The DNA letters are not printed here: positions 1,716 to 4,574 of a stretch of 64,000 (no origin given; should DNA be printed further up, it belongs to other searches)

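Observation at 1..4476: SOS-regulated dnaE2 (ImuC) split by a 1.6-kb insertion bounded by 10/11-bp direct repeats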

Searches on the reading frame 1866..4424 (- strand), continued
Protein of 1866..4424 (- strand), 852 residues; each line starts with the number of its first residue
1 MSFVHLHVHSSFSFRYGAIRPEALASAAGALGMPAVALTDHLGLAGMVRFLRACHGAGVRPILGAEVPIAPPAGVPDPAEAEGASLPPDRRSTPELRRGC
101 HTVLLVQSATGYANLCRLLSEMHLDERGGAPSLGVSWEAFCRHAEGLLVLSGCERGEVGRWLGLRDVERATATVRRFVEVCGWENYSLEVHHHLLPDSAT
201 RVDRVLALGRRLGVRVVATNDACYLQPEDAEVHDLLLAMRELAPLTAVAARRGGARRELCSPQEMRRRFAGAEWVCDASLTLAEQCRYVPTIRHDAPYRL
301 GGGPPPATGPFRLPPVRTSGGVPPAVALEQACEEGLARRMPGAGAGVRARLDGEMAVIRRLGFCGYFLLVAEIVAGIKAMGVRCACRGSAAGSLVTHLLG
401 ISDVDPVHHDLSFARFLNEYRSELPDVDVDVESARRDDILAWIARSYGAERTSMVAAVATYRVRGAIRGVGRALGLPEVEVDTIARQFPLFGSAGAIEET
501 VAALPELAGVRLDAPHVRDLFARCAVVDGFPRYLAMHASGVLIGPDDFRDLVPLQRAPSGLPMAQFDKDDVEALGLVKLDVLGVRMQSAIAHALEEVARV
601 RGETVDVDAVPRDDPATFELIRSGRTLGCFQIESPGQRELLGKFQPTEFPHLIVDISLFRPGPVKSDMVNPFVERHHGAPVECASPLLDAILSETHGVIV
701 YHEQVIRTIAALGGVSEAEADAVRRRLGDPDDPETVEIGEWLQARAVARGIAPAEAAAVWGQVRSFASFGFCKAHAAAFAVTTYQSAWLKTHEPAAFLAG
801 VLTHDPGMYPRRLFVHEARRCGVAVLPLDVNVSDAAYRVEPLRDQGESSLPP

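Call 31: find_encoding_contigs(protein=P0126, flank=10000, max_places=2)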
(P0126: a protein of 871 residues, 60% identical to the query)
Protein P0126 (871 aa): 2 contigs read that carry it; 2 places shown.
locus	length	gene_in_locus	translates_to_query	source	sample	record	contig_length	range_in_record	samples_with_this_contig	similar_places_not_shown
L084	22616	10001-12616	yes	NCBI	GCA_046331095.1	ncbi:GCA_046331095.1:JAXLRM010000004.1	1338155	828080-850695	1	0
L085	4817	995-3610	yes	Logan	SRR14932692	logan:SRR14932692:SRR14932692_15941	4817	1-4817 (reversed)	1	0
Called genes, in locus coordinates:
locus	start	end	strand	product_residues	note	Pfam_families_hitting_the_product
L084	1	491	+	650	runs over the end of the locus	PF16177:ACAS_N, PF00501:AMP-binding, PF13193:AMP-binding_C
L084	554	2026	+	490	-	PF05235:CHAD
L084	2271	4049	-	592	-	PF19291:TREH_N, PF00723:Glyco_hydro_15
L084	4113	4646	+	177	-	PF08002:DUF1697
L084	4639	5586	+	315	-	PF03631:Virul_fac_BrkB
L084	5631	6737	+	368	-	PF20706:GT4-conflict (faint), PF13439:Glyco_transf_4, PF13579:Glyco_trans_4_4 (weak), PF00534:Glycos_transf_1, PF13692:Glyco_trans_1_4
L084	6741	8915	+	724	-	PF14742:GDE_N_bis, PF06202:GDE_C (faint), PF22422:MGH1-like_GH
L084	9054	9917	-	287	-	PF03734:YkuD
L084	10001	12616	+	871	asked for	PF02811:PHP, PF07733:DNA_pol3_alpha, PF17657:DNA_pol3_finger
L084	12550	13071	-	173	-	PF01243:PNPOx_N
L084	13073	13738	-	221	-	PF01325:Fe_dep_repress, PF12802:MarR_2 (faint), PF02742:Fe_dep_repr_C, PF04023:FeoA (weak)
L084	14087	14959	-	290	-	PF01636:APH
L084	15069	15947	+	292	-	PF00557:Peptidase_M24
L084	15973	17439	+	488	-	PF03109:ABC1, PF27536:UbiB_helical (weak)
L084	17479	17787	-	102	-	PF12796:Ank_2, PF13637:Ank_4 (faint), PF13606:Ank_3 (faint), PF13857:Ank_5, PF00023:Ank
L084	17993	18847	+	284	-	PF14579:HHH_6, PF01336:tRNA_anti-codon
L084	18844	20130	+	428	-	PF00817:IMS, PF11799:IMS_C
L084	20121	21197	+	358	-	PF01408:GFO_IDH_MocA, PF22725:GFO_IDH_MocA_C3, PF02894:GFO_IDH_MocA_C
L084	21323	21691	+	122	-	PF11239:DUF3040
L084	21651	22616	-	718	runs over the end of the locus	PF11992:TgpA_N, PF01841:Transglut_core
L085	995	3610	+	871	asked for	PF02811:PHP, PF07733:DNA_pol3_alpha, PF17657:DNA_pol3_finger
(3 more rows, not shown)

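Call 32: find_encoding_contigs(protein=P0002, flank=5000, max_places=2)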
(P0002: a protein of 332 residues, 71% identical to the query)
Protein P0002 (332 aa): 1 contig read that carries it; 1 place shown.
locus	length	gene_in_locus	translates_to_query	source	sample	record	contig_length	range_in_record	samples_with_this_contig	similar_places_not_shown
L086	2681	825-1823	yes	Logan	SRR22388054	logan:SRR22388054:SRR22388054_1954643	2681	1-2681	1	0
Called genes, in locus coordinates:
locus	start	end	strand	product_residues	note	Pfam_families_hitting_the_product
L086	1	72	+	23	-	?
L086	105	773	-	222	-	PF01325:Fe_dep_repress, PF12802:MarR_2 (weak), PF00392:GntR (weak), PF00126:HTH_1 (weak), PF02742:Fe_dep_repr_C, PF04023:FeoA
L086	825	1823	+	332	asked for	PF14579:HHH_6, PF01336:tRNA_anti-codon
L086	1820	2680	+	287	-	?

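Call 33: find_encoding_contigs(protein=P0131, flank=6000, max_places=2)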
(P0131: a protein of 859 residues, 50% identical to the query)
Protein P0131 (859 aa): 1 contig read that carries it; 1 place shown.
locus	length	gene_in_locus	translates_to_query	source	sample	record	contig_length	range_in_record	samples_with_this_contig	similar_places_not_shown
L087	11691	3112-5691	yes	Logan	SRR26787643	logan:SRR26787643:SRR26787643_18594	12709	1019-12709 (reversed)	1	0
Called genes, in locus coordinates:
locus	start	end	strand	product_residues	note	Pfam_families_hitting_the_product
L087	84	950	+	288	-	PF04909:Amidohydro_2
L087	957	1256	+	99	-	PF01883:FeS_assembly_P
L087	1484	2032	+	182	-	PF04542:Sigma70_r2, PF08281:Sigma70_r4_2, PF04545:Sigma70_r4 (weak)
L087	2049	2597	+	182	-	-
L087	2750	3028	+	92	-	PF20114:DUF6504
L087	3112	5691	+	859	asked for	PF02811:PHP, PF07733:DNA_pol3_alpha, PF17657:DNA_pol3_finger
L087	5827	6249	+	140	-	PF02381:MraZ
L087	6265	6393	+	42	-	-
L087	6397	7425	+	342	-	PF01795:Methyltransf_5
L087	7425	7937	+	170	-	-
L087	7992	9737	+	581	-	PF03717:PBP_dimer, PF00905:Transpeptidase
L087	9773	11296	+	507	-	PF01225:Mur_ligase, PF08245:Mur_ligase_M, PF02875:Mur_ligase_C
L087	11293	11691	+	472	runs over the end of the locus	?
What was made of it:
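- Tried and rejected: P0131/L087, an 859-aa N-part outside the clade with no C-half nearby, was not followed up (call 33).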

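Call 37: search_protein_families(library=pfam, proteins=[L006:11355-12677:+, L005:8450-9823:+, L007:2679-4085:+, L004:11645-12214:+, L006:12670-13863:+, L081:7064-7891:+, L081:416-709:+], max_evalue=0.001)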
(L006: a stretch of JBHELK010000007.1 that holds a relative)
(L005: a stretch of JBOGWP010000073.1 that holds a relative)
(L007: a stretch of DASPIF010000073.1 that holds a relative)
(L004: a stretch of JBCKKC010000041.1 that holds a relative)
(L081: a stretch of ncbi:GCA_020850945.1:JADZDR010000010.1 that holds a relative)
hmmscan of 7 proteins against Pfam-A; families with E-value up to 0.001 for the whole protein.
L006:11355-12677:+ (440 aa): 2 families
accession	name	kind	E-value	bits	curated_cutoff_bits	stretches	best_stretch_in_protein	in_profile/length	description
PF07690.21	MFS_1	-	4e-46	158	33.4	2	42-381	1-345/347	Major Facilitator Superfamily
PF05977.19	MFS_3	-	3.5e-11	42.7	27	1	34-414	7-391/524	Transmembrane secretion effector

L005:8450-9823:+ (457 aa): 3 families
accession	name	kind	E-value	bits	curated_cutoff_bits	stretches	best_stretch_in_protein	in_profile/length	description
PF00817.25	IMS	-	3.5e-50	170.2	23.2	1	78-223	2-148/148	impB/mucB/samB family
PF11799.13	IMS_C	-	9.1e-28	97.3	20.7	1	309-423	1-108/109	impB/mucB/samB family C-terminal domain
PF11798.14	IMS_HHH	-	6.3e-06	26.6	24.4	1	235-266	1-32/32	IMS family HHH motif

L007:2679-4085:+ (468 aa): 4 families
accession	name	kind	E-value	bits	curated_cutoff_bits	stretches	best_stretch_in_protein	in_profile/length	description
PF00817.25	IMS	-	4.1e-52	176.5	23.2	1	71-217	1-148/148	impB/mucB/samB family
PF11799.13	IMS_C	-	1.3e-29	103.2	20.7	1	304-413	1-109/109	impB/mucB/samB family C-terminal domain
PF21999.2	IMS_HHH_1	-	3.6e-05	24.6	27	1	244-294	3-53/53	DNA polymerase-iota, thumb domain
PF11798.14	IMS_HHH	-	8.5e-05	23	24.4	0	231-260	3-32/32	IMS family HHH motif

L004:11645-12214:+ (189 aa): 0 families

L006:12670-13863:+ (397 aa): 2 families
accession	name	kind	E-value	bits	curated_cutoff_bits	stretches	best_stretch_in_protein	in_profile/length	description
PF00817.25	IMS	-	5.7e-51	172.8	23.2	1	15-160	1-147/148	impB/mucB/samB family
PF11799.13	IMS_C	-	2.3e-30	105.6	20.7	1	248-358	1-109/109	impB/mucB/samB family C-terminal domain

L081:7064-7891:+ (275 aa): 1 family
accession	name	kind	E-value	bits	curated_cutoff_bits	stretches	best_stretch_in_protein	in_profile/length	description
PF20568.3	DUF6777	-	2.1e-20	73.5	27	1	80-158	16-94/163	Domain of unknown function (DUF6777)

L081:416-709:+ (97 aa): 0 families
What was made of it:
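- Intact relatives L005 and L007 also have dnaE2 followed by PolY (call 37).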

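Call 45: find_encoding_contigs(protein=P0035, flank=6000, max_places=1)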
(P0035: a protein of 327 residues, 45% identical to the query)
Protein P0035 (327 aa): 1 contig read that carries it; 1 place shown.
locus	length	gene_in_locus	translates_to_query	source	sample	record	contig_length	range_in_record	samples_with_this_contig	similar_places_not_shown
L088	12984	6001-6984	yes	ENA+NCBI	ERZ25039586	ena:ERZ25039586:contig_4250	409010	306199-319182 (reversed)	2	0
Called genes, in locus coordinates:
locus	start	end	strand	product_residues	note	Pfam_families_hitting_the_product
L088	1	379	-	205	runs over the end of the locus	PF04167:DUF402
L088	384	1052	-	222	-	PF04961:FTCD_C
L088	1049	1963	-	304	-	PF07837:FTCD_N, PF02971:FTCD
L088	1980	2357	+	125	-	PF13577:SnoaL_4 (weak), PF12680:SnoaL_2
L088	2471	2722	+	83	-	PF20114:DUF6504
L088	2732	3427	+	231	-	PF00753:Lactamase_B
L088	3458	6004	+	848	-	PF02811:PHP, PF07733:DNA_pol3_alpha, PF17657:DNA_pol3_finger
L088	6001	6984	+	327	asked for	PF14579:HHH_6, PF01336:tRNA_anti-codon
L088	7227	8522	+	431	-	PF00817:IMS, PF11798:IMS_HHH (faint), PF11799:IMS_C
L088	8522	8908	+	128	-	PF11239:DUF3040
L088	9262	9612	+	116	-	-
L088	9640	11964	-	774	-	PF11992:TgpA_N, PF01841:Transglut_core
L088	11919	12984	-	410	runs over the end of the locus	PF01882:DUF58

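Call 46: find_encoding_contigs(protein=P0026, flank=6000, max_places=1)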
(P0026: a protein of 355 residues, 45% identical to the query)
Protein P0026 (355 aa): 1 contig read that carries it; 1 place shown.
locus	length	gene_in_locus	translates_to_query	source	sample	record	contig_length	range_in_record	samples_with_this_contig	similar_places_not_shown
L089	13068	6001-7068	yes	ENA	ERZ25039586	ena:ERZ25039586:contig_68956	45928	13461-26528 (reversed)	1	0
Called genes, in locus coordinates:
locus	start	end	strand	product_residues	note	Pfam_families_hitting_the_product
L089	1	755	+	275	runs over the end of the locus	PF01522:Polysacc_deac_1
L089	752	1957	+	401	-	PF13477:Glyco_trans_4_2, PF13439:Glyco_transf_4, PF13579:Glyco_trans_4_4, PF00534:Glycos_transf_1, PF13692:Glyco_trans_1_4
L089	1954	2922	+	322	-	PF00953:Glycos_transf_4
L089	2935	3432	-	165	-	PF00254:FKBP_C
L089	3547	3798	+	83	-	PF20114:DUF6504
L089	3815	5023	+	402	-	PF02811:PHP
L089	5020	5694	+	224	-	PF17657:DNA_pol3_finger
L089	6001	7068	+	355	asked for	PF14579:HHH_6, PF01336:tRNA_anti-codon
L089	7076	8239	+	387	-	PF00817:IMS, PF11799:IMS_C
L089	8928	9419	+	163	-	PF13411:MerR_1, PF00376:MerR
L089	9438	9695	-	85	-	-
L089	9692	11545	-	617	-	PF11992:TgpA_N, PF01841:Transglut_core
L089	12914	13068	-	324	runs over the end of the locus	PF20030:bpMoxR (weak), PF00493:MCM (weak), PF00004:AAA (weak), PF07726:AAA_3, PF07728:AAA_5, PF17863:AAA_lid_2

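Call 55: search_solved_structures(query=window:1866-4424:-, max_evalue=1e-10, show_alignments=0)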
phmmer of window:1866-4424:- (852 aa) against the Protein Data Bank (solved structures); distinct sequences matched with E-value up to 1e-10: 13.
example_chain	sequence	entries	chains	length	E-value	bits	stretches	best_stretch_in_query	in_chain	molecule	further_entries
2hpi_A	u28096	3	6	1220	1.5e-124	420.4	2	347-839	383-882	DNA polymerase III alpha subunit | DNA polymerase III subunit alpha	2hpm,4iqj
4jom_A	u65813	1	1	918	4.8e-124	418.7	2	101-833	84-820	DNA polymerase III subunit alpha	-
3e0d_A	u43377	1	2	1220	1.7e-123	416.9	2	347-839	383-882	DNA polymerase III subunit alpha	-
2hnh_A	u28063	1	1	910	8.5e-122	411.2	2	101-833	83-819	DNA polymerase III alpha subunit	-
2hqa_A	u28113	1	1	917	8.8e-122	411.2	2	101-833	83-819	DNA polymerase III alpha subunit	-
5m1s_A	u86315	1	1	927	9.3e-122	411.1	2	101-833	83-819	DNA polymerase III subunit alpha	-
5fku_A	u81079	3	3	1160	2.4e-121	409.8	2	101-833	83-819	DNA POLYMERASE III SUBUNIT ALPHA | DNA POLYMERASE III ALPHA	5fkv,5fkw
5lew_A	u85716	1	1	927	1e-120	407.7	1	2-834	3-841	DNA polymerase III subunit alpha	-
7pu7_A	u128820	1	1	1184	2.2e-120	406.5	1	2-834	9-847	DNA polymerase III subunit alpha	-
4gx8_A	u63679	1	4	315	1.3e-26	96.3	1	3-68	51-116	DNA polymerase III subunit epsilon,DNA polymerase III subunit alpha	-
4gx9_A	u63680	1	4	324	1.5e-26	96.2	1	3-68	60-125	DNA polymerase III subunit epsilon,DNA polymerase III subunit alpha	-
3f2b_A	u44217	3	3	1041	8e-19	70.6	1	4-237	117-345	DNA-directed DNA polymerase III alpha chain | GEOBACILLUS KAUSTOPHILUS DNA POLC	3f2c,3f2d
9qpc_A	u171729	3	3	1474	4.9e-12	48.1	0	98-237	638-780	DNA polymerase III PolC-type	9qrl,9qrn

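Call 56: search_solved_structures(query=L001:14218-15114:+, max_evalue=0.001, show_alignments=2)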
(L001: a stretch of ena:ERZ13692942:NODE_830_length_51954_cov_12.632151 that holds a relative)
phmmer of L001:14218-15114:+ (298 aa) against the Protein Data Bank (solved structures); distinct sequences matched with E-value up to 0.001: 2.
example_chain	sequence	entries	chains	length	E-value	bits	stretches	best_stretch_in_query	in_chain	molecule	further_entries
5fku_A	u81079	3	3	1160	1.5e-09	40.9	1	17-271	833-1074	DNA POLYMERASE III SUBUNIT ALPHA | DNA POLYMERASE III ALPHA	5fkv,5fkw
7pu7_A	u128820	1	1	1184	5.2e-06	29.3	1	14-238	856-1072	DNA polymerase III subunit alpha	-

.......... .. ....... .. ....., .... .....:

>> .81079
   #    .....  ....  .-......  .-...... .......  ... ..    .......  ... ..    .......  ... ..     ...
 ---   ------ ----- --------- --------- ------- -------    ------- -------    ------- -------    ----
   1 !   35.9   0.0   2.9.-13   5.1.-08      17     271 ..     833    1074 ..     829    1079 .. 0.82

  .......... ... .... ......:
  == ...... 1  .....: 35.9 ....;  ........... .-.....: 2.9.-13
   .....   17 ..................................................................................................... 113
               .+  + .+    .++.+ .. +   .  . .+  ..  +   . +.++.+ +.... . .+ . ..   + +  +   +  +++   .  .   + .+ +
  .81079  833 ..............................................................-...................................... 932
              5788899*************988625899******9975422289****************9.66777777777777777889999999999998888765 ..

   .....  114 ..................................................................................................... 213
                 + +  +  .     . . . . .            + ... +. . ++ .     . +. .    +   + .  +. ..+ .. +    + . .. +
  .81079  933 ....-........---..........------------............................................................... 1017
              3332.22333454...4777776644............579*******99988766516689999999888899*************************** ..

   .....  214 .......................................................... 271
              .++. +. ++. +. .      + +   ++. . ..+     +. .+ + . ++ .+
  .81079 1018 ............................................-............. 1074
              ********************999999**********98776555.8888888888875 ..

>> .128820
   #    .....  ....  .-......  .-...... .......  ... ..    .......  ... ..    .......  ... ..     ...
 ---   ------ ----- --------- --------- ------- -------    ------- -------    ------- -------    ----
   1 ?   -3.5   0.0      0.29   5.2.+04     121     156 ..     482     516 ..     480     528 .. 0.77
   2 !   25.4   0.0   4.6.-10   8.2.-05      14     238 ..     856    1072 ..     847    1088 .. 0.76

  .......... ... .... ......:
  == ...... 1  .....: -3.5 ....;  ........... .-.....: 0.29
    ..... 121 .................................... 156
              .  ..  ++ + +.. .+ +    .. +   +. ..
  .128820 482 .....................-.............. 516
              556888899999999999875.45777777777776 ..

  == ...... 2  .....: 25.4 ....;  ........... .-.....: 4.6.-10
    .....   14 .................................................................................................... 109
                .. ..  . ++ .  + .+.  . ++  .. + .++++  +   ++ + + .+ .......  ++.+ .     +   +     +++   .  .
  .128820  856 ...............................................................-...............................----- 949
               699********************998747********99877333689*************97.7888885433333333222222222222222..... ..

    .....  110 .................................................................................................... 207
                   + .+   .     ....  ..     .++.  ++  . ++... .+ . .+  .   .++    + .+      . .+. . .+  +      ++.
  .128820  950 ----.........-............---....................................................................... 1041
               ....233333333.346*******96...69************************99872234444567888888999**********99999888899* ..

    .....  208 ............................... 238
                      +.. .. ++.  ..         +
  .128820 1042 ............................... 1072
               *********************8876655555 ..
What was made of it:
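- Tried and rejected: PDB alignments put it at about residues 825-831 (calls 55, 56).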
